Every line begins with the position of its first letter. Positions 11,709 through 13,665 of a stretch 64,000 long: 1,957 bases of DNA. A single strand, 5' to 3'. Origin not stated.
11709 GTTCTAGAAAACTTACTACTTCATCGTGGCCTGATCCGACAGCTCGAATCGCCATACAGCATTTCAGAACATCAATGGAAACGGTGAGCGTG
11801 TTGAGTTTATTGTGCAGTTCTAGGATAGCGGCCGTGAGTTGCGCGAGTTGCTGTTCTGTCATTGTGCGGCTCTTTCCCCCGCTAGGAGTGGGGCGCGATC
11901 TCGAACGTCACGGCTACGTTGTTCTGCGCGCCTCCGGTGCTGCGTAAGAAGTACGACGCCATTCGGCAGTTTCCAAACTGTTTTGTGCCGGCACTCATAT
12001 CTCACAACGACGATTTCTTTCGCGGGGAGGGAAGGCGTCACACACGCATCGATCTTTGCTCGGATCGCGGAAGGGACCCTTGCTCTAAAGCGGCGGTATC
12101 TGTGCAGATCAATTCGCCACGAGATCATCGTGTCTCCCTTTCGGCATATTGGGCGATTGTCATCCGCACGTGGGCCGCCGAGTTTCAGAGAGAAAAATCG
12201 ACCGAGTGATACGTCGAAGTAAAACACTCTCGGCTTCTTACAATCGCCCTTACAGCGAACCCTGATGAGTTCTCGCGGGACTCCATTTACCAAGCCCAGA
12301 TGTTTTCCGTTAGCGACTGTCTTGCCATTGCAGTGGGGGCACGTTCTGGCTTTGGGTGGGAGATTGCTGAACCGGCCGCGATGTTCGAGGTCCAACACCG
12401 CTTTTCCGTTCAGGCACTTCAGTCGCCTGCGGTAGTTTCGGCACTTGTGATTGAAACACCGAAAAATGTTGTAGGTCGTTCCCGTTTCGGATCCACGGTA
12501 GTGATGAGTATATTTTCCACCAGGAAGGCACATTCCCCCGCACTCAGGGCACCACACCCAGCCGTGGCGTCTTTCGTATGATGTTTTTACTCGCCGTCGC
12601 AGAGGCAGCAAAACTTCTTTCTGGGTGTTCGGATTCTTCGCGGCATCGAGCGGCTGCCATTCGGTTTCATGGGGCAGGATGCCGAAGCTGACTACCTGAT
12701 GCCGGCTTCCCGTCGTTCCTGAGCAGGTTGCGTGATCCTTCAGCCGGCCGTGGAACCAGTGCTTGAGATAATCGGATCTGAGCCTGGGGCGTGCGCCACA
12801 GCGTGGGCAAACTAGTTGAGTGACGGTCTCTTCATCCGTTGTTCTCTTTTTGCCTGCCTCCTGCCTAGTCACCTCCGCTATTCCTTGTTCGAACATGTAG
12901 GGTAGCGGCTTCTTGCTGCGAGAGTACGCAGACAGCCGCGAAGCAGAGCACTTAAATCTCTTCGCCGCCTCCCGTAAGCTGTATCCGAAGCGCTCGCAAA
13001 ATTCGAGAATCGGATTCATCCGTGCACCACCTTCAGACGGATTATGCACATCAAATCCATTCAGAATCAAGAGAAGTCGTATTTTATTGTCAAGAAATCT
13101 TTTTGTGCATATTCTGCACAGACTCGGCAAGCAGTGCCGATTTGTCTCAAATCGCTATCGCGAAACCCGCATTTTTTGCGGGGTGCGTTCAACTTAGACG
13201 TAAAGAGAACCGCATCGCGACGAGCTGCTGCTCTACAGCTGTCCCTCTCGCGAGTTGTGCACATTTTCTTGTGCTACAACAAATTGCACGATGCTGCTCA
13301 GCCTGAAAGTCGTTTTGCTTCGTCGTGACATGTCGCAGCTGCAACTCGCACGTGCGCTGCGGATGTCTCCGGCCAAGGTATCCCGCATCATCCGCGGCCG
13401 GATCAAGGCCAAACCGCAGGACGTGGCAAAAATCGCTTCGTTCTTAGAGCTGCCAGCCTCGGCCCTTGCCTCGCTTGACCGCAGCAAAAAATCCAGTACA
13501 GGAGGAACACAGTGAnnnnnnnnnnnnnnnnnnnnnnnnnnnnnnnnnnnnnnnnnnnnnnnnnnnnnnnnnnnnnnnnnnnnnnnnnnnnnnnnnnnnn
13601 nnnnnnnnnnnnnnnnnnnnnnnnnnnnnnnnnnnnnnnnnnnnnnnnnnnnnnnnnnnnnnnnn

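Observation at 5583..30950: Two tandem integrative islands at tRNA-Gln, bounded by three identical 46-bp att copies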

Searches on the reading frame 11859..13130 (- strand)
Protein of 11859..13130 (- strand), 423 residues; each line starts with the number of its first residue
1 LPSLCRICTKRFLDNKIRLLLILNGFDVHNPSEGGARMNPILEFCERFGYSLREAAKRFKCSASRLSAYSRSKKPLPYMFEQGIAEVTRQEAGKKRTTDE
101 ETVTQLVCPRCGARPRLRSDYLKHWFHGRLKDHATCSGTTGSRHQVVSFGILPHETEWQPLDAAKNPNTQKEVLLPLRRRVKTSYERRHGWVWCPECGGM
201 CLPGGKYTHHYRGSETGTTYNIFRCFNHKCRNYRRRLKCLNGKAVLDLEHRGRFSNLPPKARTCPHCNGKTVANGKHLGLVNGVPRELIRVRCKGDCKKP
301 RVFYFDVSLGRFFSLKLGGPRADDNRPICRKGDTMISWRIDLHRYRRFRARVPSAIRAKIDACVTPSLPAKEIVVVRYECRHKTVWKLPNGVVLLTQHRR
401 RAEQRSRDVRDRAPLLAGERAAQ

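Call 7: search_protein_families(library=pfam, proteins=[window:11859-13130:-], max_evalue=0.01)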
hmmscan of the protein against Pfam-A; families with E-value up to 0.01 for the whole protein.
window:11859-13130:- (423 aa): 2 families
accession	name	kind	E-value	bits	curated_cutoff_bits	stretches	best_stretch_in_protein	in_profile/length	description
PF14354.12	Lar_restr_allev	-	0.00047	20.8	28.6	0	263-299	5-33/58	Restriction alleviation protein Lar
PF25169.1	DUF7830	-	0.0071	16.6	27.5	0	168-198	11-41/72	Domain of unknown function (DUF7830)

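Call 25: search_protein_families(library=phrogs, proteins=[window:11859-13130:-], max_evalue=0.01)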
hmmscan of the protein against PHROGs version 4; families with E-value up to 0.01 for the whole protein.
window:11859-13130:- (423 aa): 0 families

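Call 57: search_protein_families(library=padloc, proteins=[window:11859-13130:-], max_evalue=0.001)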
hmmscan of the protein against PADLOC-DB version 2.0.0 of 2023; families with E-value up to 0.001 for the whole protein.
window:11859-13130:- (423 aa): 0 families

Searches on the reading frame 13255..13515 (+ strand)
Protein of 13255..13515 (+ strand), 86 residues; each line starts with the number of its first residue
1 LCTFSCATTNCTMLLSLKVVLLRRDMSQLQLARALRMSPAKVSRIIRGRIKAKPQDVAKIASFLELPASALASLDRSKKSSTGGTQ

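Call 7: search_protein_families(library=pfam, proteins=[window:13255-13515:+], max_evalue=0.01)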
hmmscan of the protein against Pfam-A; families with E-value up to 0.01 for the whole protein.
window:13255-13515:+ (86 aa): 5 families
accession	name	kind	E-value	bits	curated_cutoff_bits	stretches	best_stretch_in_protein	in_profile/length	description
PF13560.12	HTH_31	-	1e-09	39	27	1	23-73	12-63/64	Helix-turn-helix domain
PF01381.28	HTH_3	-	1.6e-08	34.9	23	1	21-68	5-52/55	Helix-turn-helix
PF13443.12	HTH_26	-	0.00028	21.5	22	1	17-65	2-51/63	Cro/C1-type HTH DNA-binding domain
PF01047.28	MarR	-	0.0083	16.4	24.6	0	25-47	17-39/59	MarR family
PF13412.12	HTH_24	-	0.0091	16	21.9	0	25-47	17-39/48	Winged helix-turn-helix DNA-binding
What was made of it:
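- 13255..13515 (+): XRE-type HTH regulator. Pfam HTH_31 and HTH_3 (call 7).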
